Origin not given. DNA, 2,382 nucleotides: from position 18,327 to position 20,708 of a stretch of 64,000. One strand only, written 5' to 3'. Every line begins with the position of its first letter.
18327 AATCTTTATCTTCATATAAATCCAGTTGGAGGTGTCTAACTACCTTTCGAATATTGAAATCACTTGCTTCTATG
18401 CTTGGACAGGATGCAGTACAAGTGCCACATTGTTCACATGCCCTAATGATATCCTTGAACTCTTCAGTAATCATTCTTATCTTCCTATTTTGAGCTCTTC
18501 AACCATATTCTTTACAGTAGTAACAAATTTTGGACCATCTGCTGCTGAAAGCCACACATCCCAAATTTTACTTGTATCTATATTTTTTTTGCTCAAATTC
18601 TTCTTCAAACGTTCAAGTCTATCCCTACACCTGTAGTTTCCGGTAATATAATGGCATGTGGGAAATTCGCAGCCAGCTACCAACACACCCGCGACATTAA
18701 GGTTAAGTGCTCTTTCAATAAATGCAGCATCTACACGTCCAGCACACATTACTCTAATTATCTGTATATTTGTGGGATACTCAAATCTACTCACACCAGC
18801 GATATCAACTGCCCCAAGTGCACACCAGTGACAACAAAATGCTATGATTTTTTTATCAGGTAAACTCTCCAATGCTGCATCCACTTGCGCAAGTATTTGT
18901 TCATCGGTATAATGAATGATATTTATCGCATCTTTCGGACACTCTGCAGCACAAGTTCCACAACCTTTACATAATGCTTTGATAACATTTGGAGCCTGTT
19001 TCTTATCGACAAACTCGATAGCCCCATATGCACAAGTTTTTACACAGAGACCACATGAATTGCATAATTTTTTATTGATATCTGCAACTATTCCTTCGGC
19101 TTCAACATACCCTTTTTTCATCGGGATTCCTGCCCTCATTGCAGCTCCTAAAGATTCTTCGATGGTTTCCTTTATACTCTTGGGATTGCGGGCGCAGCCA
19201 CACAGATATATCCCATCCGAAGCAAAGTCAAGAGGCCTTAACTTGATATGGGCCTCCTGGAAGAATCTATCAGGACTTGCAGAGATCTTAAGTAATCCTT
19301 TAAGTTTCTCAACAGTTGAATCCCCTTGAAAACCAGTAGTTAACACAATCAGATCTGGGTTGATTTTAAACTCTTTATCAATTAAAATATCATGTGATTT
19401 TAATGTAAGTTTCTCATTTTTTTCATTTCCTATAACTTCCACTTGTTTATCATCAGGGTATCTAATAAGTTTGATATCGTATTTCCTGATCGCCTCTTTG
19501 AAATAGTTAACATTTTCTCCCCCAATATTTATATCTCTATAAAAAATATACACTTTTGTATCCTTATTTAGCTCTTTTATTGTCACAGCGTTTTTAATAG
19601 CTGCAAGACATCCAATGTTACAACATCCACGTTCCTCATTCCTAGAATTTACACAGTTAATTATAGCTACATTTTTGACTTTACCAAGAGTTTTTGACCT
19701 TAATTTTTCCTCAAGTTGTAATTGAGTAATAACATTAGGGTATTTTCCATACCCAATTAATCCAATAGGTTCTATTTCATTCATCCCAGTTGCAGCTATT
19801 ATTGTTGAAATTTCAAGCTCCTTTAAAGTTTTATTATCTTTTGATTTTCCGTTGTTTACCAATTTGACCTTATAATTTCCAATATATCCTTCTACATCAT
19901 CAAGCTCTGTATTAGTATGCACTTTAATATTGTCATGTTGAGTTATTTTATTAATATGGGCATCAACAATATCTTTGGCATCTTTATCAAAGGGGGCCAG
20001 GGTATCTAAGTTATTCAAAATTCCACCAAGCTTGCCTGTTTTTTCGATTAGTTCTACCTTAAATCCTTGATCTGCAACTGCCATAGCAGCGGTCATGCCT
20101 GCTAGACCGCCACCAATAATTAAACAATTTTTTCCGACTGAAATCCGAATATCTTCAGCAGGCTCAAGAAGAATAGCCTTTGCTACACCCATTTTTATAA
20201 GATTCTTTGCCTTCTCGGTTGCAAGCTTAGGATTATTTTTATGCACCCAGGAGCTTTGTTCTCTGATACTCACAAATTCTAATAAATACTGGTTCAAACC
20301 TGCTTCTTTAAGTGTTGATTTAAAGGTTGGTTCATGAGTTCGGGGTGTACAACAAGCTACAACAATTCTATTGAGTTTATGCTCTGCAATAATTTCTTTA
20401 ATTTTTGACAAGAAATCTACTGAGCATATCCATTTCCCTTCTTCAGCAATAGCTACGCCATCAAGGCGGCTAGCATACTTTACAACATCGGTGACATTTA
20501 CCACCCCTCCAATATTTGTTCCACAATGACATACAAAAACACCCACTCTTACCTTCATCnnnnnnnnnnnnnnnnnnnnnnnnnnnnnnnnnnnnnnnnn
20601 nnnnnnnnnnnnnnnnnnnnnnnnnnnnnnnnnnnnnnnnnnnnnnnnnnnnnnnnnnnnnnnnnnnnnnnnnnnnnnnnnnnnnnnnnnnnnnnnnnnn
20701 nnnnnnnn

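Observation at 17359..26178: Candidate AOR-Hdr redox module: polyferredoxin-AOR-ZnF-MoaD-CoA-transferase-HdrA-HdrA/MvhD-HdrD in one operon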

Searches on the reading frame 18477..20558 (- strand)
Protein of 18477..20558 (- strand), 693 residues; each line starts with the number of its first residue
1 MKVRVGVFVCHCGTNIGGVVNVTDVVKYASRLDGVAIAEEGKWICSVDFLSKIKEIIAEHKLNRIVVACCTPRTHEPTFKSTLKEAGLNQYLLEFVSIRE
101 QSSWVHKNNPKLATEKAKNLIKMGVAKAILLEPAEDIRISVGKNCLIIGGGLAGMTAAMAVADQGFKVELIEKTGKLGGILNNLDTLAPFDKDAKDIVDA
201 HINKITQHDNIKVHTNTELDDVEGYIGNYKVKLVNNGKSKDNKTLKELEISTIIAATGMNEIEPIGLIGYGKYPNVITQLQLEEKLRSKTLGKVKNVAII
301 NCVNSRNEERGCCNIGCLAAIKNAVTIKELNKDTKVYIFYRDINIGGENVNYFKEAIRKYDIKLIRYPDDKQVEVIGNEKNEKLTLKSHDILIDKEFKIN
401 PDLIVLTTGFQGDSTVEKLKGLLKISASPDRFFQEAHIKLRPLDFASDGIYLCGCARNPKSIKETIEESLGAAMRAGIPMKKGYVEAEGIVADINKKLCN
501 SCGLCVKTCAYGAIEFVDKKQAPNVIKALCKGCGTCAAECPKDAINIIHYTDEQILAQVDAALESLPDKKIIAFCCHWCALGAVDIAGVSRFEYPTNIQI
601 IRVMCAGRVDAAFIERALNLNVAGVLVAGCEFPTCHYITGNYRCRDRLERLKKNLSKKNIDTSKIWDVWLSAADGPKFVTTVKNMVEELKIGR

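Call 3: search_protein_families(library=pfam, proteins=[window:18477-20558:-], max_evalue=0.001)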
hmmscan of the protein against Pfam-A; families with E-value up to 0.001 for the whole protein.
window:18477-20558:- (693 aa): 19 families
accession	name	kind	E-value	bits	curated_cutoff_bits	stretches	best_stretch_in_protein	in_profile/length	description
PF02662.21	FlpD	-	6.1e-40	136.5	22.3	1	571-690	1-120/123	Methyl-viologen-reducing hydrogenase, delta subunit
PF07992.20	Pyr_redox_2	-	5.4e-11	42.9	26.1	1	144-300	2-148/291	Pyridine nucleotide-disulphide oxidoreductase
PF12837.12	Fer4_6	-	5.1e-09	36.1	25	1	491-514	1-24/24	4Fe-4S binding domain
PF00037.32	Fer4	-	1.4e-08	34.6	21.1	1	525-545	3-23/24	4Fe-4S binding domain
PF12831.13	FAD_oxidored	-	2.2e-08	34.3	27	1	145-183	2-40/416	FAD dependent oxidoreductase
PF14697.11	Fer4_21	-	9.3e-08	32.5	35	1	492-546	1-58/59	4Fe-4S dicluster domain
PF13450.12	NAD_binding_8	-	2.3e-07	31.4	21.9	1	147-179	1-33/68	NAD(P)-binding Rossmann-like domain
PF00890.30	FAD_binding_2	-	3.5e-07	30.2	20.4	1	146-179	3-36/414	FAD binding domain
PF12838.12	Fer4_7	-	4.7e-07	30.6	27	1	499-544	2-52/52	4Fe-4S dicluster domain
PF13187.11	Fer4_9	-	8.1e-07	29.4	27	1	499-545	2-52/52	4Fe-4S dicluster domain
PF13237.11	Fer4_10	-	8.1e-07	29.3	25.5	1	494-541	4-53/53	4Fe-4S dicluster domain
PF03486.20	HI0933_like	-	8.2e-07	29.1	50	1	145-178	3-36/244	HI0933-like protein Rossmann domain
PF25160.1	LdpA_Fe-S-bd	-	8.7e-07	29.1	27.6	1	523-550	21-48/49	LdpA Fe-S cluster-binding domain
PF13738.12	Pyr_redox_3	-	2.7e-06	27.3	30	1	140-241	162-257/305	Pyridine nucleotide-disulphide oxidoreductase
PF01134.28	GIDA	-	4.1e-06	26.6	22.1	1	145-178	2-36/391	Glucose inhibited division protein A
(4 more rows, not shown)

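Call 4: search_protein_families(library=ncbifam, proteins=[window:18477-20558:-], max_evalue=0.001)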
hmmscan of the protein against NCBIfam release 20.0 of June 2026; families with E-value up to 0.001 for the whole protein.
window:18477-20558:- (693 aa): 82 families (the best 25 are shown)
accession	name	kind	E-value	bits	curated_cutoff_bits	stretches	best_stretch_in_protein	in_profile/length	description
NF040770.1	hetero_SS_HdrA2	exception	2.4e-205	684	1100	2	243-690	311-769/777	CoB-CoM heterodisulfide reductase HdrA2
NF041778.1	hetero_SS_HdrA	equivalog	3.1e-107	359.3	1400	2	245-627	323-712/771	ferredoxin:CoB-CoM heterodisulfide reductase subunit HdrA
NF041891.1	hdrA_Methbact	equivalog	6.3e-106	355.3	1300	2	241-665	306-734/762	ferredoxin:CoB-CoM heterodisulfide reductase subunit HdrA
NF045873.1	F420_non_VhuD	exception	7.8e-29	100.4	215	1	569-690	2-123/132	F420-non-reducing hydrogenase iron-sulfur subunit VhuD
NF009410.0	PRK12771.1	subfamily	5.3e-14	51.7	516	1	140-223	136-216/566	NAD(P)-binding protein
TIGR03294.1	FrhG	equivalog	6.7e-11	42.4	245.5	1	442-545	112-220/228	coenzyme F420 hydrogenase subunit gamma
NF005415.0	PRK06991.1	equivalog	1.5e-10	41.2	281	1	485-554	73-141/284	electron transport complex subunit RsxB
NF010590.0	PRK13984.1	equivalog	2.1e-10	39.4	946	2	139-218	285-360/611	putative oxidoreductase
NF045599.1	bili_reduct_long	exception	2.5e-09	36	750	1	142-223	381-460/641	bilirubin reductase, long form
TIGR02700.1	flavo_MJ0208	hypoth_equivalog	4.8e-09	35.8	251.35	1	492-546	143-195/234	dihydromethanopterin reductase (acceptor)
NF041087.1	bile_acid_BaiCD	equivalog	5.7e-09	34.6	825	1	142-220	380-456/642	bile acid Fe-S flavoenzyme BaiCD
TIGR01944.1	rnfB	subfamily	1.2e-08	34.7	68.7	1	486-558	102-173/190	RnfABCDGE type electron transport complex subunit B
NF045663.1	diclust_near_Sec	equivalog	2.3e-08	32.6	530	1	141-262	105-223/759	pyridine nucleotide-disulfide oxidoreductase/dicluster-binding protein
NF038196.1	ferrodoxin_EFR1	subfamily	4.2e-08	33.5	75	1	497-550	184-234/242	EFR1 family ferrodoxin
NF003475.0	PRK05113.1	equivalog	4.2e-08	33.3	203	1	487-552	103-167/190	electron transport complex subunit RsxB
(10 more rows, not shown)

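Call 9: find_encoding_contigs(protein=window:18477-20558:-, flank=10000, max_places=6)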
Protein window:18477-20558:- (693 aa): no gene with exactly this product is on record in the collection.

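Call 10: find_homologous_proteins(query=window:18477-20558:-, max_evalue=1e-30)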
Query window:18477-20558:- (693 aa): 5939 proteins with E <= 1e-30 among 8000 candidates; the best 120 are listed.
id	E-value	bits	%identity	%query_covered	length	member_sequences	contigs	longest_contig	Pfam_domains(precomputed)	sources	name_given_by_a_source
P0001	0.0e+0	1369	86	100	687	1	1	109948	PF14697.12,PF13450.13,PF02662.22,PF07992.21,PF12837.13,PF03486.21,PF12838.13,PF12831.14,PF01266.31,PF00890.31,PF00037.33,PF13738.13,PF25160.2,PF13237.12,PF13187.12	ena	-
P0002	0.0e+0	1361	86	100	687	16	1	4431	PF14697.12,PF13450.13,PF02662.22,PF07992.21,PF12837.13,PF03486.21,PF12838.13,PF12831.14,PF01266.31,PF00890.31,PF00037.33,PF13738.13,PF25160.2,PF13187.12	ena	-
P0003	0.0e+0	1357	86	100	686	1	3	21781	PF14697.12,PF13450.13,PF02662.22,PF07992.21,PF12837.13,PF03486.21,PF12838.13,PF12831.14,PF01266.31,PF00890.31,PF00037.33,PF13738.13,PF25160.2,PF13237.12,PF13187.12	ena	-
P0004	0.0e+0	1355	86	100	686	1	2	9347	PF14697.12,PF13450.13,PF02662.22,PF07992.21,PF12837.13,PF03486.21,PF12838.13,PF12831.14,PF01266.31,PF00890.31,PF00037.33,PF13738.13,PF25160.2,PF13237.12,PF13187.12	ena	-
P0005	0.0e+0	1353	85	100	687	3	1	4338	PF14697.12,PF13450.13,PF02662.22,PF07992.21,PF12837.13,PF03486.21,PF12838.13,PF12831.14,PF00890.31,PF00037.33,PF13738.13,PF25160.2,PF13237.12,PF13187.12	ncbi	-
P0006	0.0e+0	1347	85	100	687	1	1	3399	PF14697.12,PF13450.13,PF02662.22,PF07992.21,PF12837.13,PF03486.21,PF12838.13,PF01134.29,PF12831.14,PF01266.31,PF00890.31,PF00037.33,PF13738.13,PF25160.2,PF13187.12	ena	-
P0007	0.0e+0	1342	85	100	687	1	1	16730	PF14697.12,PF13450.13,PF02662.22,PF07992.21,PF12837.13,PF03486.21,PF12838.13,PF12831.14,PF01266.31,PF00890.31,PF00037.33,PF13738.13,PF25160.2,PF13237.12,PF13187.12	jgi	jgi:heterodisulfide reductase subunit A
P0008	0.0e+0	1336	85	100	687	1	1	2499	PF14697.12,PF13450.13,PF02662.22,PF07992.21,PF12837.13,PF03486.21,PF12838.13,PF12831.14,PF01266.31,PF00890.31,PF00037.33,PF13738.13,PF25160.2,PF13237.12,PF13187.12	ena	-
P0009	0.0e+0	1336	84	100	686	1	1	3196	PF14697.12,PF13450.13,PF02662.22,PF07992.21,PF12837.13,PF03486.21,PF13484.12,PF12838.13,PF12800.13,PF01134.29,PF12831.14,PF12797.13,PF00890.31,PF00037.33,PF13738.13,PF25160.2,PF13237.12,PF13187.12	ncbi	-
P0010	0.0e+0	1332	84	100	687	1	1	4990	PF14697.12,PF13450.13,PF02662.22,PF07992.21,PF12837.13,PF00070.34,PF03486.21,PF12838.13,PF01134.29,PF12831.14,PF01266.31,PF00890.31,PF00037.33,PF13738.13,PF25160.2,PF13187.12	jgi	jgi:heterodisulfide reductase subunit A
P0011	0.0e+0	1331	83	100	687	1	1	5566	PF14697.12,PF13450.13,PF02662.22,PF07992.21,PF12837.13,PF03486.21,PF12838.13,PF12831.14,PF00890.31,PF00037.33,PF13738.13,PF25160.2,PF13237.12,PF13187.12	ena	-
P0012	0.0e+0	1330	84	100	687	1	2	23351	PF14697.12,PF13450.13,PF02662.22,PF07992.21,PF12837.13,PF03486.21,PF12838.13,PF12831.14,PF01266.31,PF00890.31,PF00037.33,PF13738.13,PF25160.2,PF13237.12,PF13187.12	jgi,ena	-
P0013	0.0e+0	1328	84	100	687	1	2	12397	PF14697.12,PF13450.13,PF02662.22,PF07992.21,PF12837.13,PF03486.21,PF12838.13,PF12831.14,PF01266.31,PF00890.31,PF00037.33,PF13738.13,PF25160.2,PF13187.12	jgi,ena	-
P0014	0.0e+0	1328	84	100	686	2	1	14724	PF14697.12,PF13450.13,PF02662.22,PF07992.21,PF12837.13,PF03486.21,PF12838.13,PF12831.14,PF00890.31,PF00037.33,PF13738.13,PF25160.2,PF13187.12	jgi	-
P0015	0.0e+0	1321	82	100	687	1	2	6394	PF14697.12,PF13450.13,PF02662.22,PF07992.21,PF12837.13,PF03486.21,PF12838.13,PF12831.14,PF01266.31,PF00890.31,PF00037.33,PF13738.13,PF25160.2,PF13237.12,PF13187.12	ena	-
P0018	0.0e+0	1316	82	100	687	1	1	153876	PF14697.12,PF13450.13,PF02662.22,PF07992.21,PF12837.13,PF03486.21,PF12838.13,PF12831.14,PF01266.31,PF00890.31,PF00037.33,PF13738.13,PF25160.2,PF13237.12,PF13187.12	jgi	jgi:heterodisulfide reductase subunit A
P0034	0.0e+0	1066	67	100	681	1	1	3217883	PF14697.12,PF13450.13,PF02662.22,PF07992.21,PF12837.13,PF03486.21,PF12838.13,PF13534.12,PF12831.14,PF01266.31,PF12797.13,PF00890.31,PF00037.33,PF13738.13,PF13187.12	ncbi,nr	ncbi:MAG: hydrogenase iron-sulfur subunit [Methanomassiliicoccales archaeon]|nr:MAG: hydrogenase iro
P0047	0.0e+0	1031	65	100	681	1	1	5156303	PF14697.12,PF13450.13,PF02662.22,PF07992.21,PF12837.13,PF00070.34,PF03486.21,PF12838.13,PF12831.14,PF01266.31,PF00890.31,PF00037.33,PF13738.13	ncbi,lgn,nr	ncbi:MAG: hydrogenase iron-sulfur subunit [Thermoplasmata archaeon]|nr:MAG: hydrogenase iron-sulfur 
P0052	0.0e+0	1017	63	99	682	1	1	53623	PF14697.12,PF12797.13,PF13450.13,PF00890.31,PF02662.22,PF07992.21,PF12837.13,PF00037.33,PF12838.13,PF13187.12,PF12831.14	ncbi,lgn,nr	ncbi:MAG: hydrogenase iron-sulfur subunit [Planctomycetes bacterium]|nr:hydrogenase iron-sulfur subu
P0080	8.8e-288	974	61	100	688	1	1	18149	PF14697.12,PF13450.13,PF02662.22,PF07992.21,PF12837.13,PF00070.34,PF03486.21,PF12838.13,PF12831.14,PF01266.31,PF01593.31,PF12797.13,PF00890.31,PF00037.33,PF25160.2,PF13187.12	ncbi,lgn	ncbi:MAG: hydrogenase iron-sulfur subunit [Candidatus Nezhaarchaeales archaeon]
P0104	2.1e-280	950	61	99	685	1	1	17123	PF14697.12,PF13450.13,PF02662.22,PF07992.21,PF12837.13,PF03486.21,PF13484.12,PF12838.13,PF12831.14,PF01266.31,PF00890.31,PF00037.33,PF13738.13,PF25160.2,PF13237.12,PF13187.12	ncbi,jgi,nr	ncbi:MAG: hydrogenase iron-sulfur subunit [Deltaproteobacteria bacterium]|nr:hydrogenase iron-sulfur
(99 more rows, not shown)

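Call 11: find_encoding_contigs(protein=P0001, flank=10000, max_places=2)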
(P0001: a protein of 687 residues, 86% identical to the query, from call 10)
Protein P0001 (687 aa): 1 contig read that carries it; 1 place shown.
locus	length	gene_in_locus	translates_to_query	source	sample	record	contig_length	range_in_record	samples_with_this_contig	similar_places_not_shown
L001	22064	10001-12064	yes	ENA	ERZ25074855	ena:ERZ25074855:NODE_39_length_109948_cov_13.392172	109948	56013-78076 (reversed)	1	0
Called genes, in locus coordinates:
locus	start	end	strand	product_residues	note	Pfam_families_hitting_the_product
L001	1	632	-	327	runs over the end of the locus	PF01408:GFO_IDH_MocA, PF02894:GFO_IDH_MocA_C (weak), PF22725:GFO_IDH_MocA_C3, PF02894:GFO_IDH_MocA_C (weak)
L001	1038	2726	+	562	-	PF01650:Peptidase_C13 (weak), PF00801:PKD (faint)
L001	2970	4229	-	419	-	PF01134:GIDA (faint), PF01266:DAO (faint), PF03486:HI0933_like (faint), PF07992:Pyr_redox_2, PF13434:Lys_Orn_oxgnase (weak), PF13738:Pyr_redox_3, PF00070:Pyr_redox, PF18267:Rubredoxin_C (weak), +1 more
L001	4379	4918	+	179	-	PF12797:Fer4_2 (weak), PF12838:Fer4_7 (weak), PF13237:Fer4_10 (weak), PF13247:Fer4_11, PF12838:Fer4_7 (weak), PF25160:LdpA_Fe-S-bd (weak), PF00037:Fer4, PF12797:Fer4_2 (weak), +4 more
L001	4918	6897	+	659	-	PF02730:AFOR_N, PF01314:AFOR_C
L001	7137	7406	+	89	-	PF02597:ThiS (weak)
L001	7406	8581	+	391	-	PF02515:CoA_transf_3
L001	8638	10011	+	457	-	PF01134:GIDA (faint), PF07992:Pyr_redox_2 (weak), PF12831:FAD_oxidored (weak), PF00037:Fer4 (weak), PF12797:Fer4_2 (weak), PF12837:Fer4_6 (weak), PF07992:Pyr_redox_2 (weak)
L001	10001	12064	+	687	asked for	PF13738:Pyr_redox_3 (weak), PF00890:FAD_binding_2 (weak), PF07992:Pyr_redox_2, PF12831:FAD_oxidored, PF13450:NAD_binding_8 (weak), PF12838:Fer4_7 (weak), PF14697:Fer4_21, PF02662:FlpD, +7 more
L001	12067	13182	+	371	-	PF13183:Fer4_8, PF13187:Fer4_9, PF13237:Fer4_10 (weak), PF13534:Fer4_17 (weak), PF02754:CCG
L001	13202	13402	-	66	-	-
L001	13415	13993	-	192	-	PF14196:ATC_hydrolase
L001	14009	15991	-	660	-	PF00724:Oxidored_FMN, PF12831:FAD_oxidored (faint), PF01946:Thi4 (faint), PF03486:HI0933_like (weak), PF07992:Pyr_redox_2, PF13450:NAD_binding_8 (weak), PF13738:Pyr_redox_3, PF00070:Pyr_redox (weak), +3 more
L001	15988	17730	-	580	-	PF02538:Hydantoinase_B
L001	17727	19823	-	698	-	PF05378:Hydant_A_N, PF01968:Hydantoinase_A, PF19278:Hydant_A_C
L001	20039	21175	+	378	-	PF02771:Acyl-CoA_dh_N, PF02770:Acyl-CoA_dh_M, PF00441:Acyl-CoA_dh_1, PF08028:Acyl-CoA_dh_2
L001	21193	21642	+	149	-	PF19315:MC_hydratase (faint), PF01575:MaoC_dehydratas, PF13452:FAS1_DH_region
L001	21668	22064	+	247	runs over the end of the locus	PF00106:adh_short, PF08659:KR, PF13561:adh_short_C2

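Call 12: find_encoding_contigs(protein=P0018, flank=10000, max_places=2)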
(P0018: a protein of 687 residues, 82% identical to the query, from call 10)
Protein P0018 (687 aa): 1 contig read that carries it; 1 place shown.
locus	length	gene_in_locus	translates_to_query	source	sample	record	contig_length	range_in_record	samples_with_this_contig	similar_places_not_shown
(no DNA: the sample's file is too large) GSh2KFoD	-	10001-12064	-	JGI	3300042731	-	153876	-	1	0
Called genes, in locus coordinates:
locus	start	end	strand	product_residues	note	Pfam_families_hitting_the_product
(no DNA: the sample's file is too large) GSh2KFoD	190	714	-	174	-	-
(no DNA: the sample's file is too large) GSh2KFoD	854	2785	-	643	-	PF01650:Peptidase_C13 (faint), PF00801:PKD (faint), PF18911:PKD_4 (faint)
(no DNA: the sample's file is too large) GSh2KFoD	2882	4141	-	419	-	PF00890:FAD_binding_2 (faint), PF07992:Pyr_redox_2, PF13450:NAD_binding_8 (faint), PF13738:Pyr_redox_3, PF13434:Lys_Orn_oxgnase (weak), PF00070:Pyr_redox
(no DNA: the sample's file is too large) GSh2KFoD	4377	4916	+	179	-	PF12838:Fer4_7 (faint), PF13187:Fer4_9 (faint), PF12797:Fer4_2 (weak), PF13484:Fer4_16 (faint), PF13247:Fer4_11, PF25160:LdpA_Fe-S-bd (weak), PF00037:Fer4, PF12837:Fer4_6 (weak), +2 more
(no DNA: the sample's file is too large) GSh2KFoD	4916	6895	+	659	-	PF02730:AFOR_N, PF01314:AFOR_C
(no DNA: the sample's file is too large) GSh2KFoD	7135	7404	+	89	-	PF02597:ThiS (weak)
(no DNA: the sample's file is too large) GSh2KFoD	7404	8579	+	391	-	PF02515:CoA_transf_3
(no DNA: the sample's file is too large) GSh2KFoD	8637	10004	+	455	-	PF00070:Pyr_redox (weak), PF01134:GIDA (weak), PF07992:Pyr_redox_2 (weak), PF12831:FAD_oxidored (weak), PF13450:NAD_binding_8 (weak), PF00037:Fer4 (weak), PF12797:Fer4_2 (weak), PF12837:Fer4_6 (weak), +4 more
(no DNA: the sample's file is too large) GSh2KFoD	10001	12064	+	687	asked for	PF00890:FAD_binding_2 (weak), PF07992:Pyr_redox_2, PF12831:FAD_oxidored, PF13450:NAD_binding_8, PF12838:Fer4_7 (weak), PF13187:Fer4_9 (weak), PF14697:Fer4_21, PF02662:FlpD, +7 more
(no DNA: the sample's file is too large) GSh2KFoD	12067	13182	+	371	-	PF13183:Fer4_8, PF13187:Fer4_9, PF13237:Fer4_10 (weak), PF13534:Fer4_17 (weak), PF02754:CCG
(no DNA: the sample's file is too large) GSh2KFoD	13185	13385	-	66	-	-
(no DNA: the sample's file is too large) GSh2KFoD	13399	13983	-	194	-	PF14196:ATC_hydrolase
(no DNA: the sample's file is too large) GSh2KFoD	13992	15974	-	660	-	PF00724:Oxidored_FMN, PF00070:Pyr_redox (faint), PF01134:GIDA (faint), PF03486:HI0933_like (weak), PF07992:Pyr_redox_2, PF12831:FAD_oxidored (weak), PF13450:NAD_binding_8, PF13738:Pyr_redox_3, +1 more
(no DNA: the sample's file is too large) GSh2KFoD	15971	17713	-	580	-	PF02538:Hydantoinase_B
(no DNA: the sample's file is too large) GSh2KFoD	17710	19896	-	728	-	PF05378:Hydant_A_N, PF01968:Hydantoinase_A, PF19278:Hydant_A_C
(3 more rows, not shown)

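Call 13: find_encoding_contigs(protein=P0034, flank=10000, max_places=2)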
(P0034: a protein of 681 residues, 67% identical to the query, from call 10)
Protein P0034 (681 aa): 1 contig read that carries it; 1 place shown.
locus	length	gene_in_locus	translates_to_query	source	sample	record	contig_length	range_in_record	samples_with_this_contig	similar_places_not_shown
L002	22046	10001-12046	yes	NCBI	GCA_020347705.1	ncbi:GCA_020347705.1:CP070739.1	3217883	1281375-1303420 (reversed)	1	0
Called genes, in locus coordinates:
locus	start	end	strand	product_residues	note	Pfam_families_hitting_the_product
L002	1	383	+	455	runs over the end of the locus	PF06050:HGD-D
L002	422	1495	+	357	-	-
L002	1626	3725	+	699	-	PF13570:Beta-prop_ACSF4, PF13360:PQQ_2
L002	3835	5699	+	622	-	PF13360:PQQ_2, PF13570:Beta-prop_ACSF4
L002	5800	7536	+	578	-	PF00890:FAD_binding_2 (weak), PF01134:GIDA (weak), PF01266:DAO (weak), PF07992:Pyr_redox_2 (weak), PF12831:FAD_oxidored, PF13450:NAD_binding_8 (weak), PF00037:Fer4 (weak), PF12838:Fer4_7, +11 more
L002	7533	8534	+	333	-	PF02662:FlpD, PF12838:Fer4_7 (faint), PF12797:Fer4_2 (faint), PF13237:Fer4_10 (weak), PF13187:Fer4_9 (weak), PF14697:Fer4_21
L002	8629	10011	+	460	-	PF00070:Pyr_redox (weak), PF00890:FAD_binding_2 (weak), PF01134:GIDA (weak), PF07992:Pyr_redox_2 (weak), PF12831:FAD_oxidored, PF00037:Fer4 (weak), PF12797:Fer4_2 (weak), PF07992:Pyr_redox_2 (weak), +1 more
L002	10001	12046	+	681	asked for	PF13738:Pyr_redox_3 (weak), PF00890:FAD_binding_2 (weak), PF01266:DAO (weak), PF07992:Pyr_redox_2, PF12831:FAD_oxidored (weak), PF13450:NAD_binding_8, PF12837:Fer4_6 (weak), PF02662:FlpD, +7 more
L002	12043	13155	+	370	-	PF13237:Fer4_10 (weak), PF13183:Fer4_8, PF13187:Fer4_9 (weak), PF13534:Fer4_17 (weak), PF02754:CCG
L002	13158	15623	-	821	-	PF05048:NosD, PF13229:Beta_helix, PF05048:NosD, PF13229:Beta_helix, PF05048:NosD, PF13229:Beta_helix, PF18911:PKD_4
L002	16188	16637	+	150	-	-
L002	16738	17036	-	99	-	-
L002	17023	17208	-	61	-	PF01230:HIT (weak)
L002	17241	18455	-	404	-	PF04471:Mrr_cat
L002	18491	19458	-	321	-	-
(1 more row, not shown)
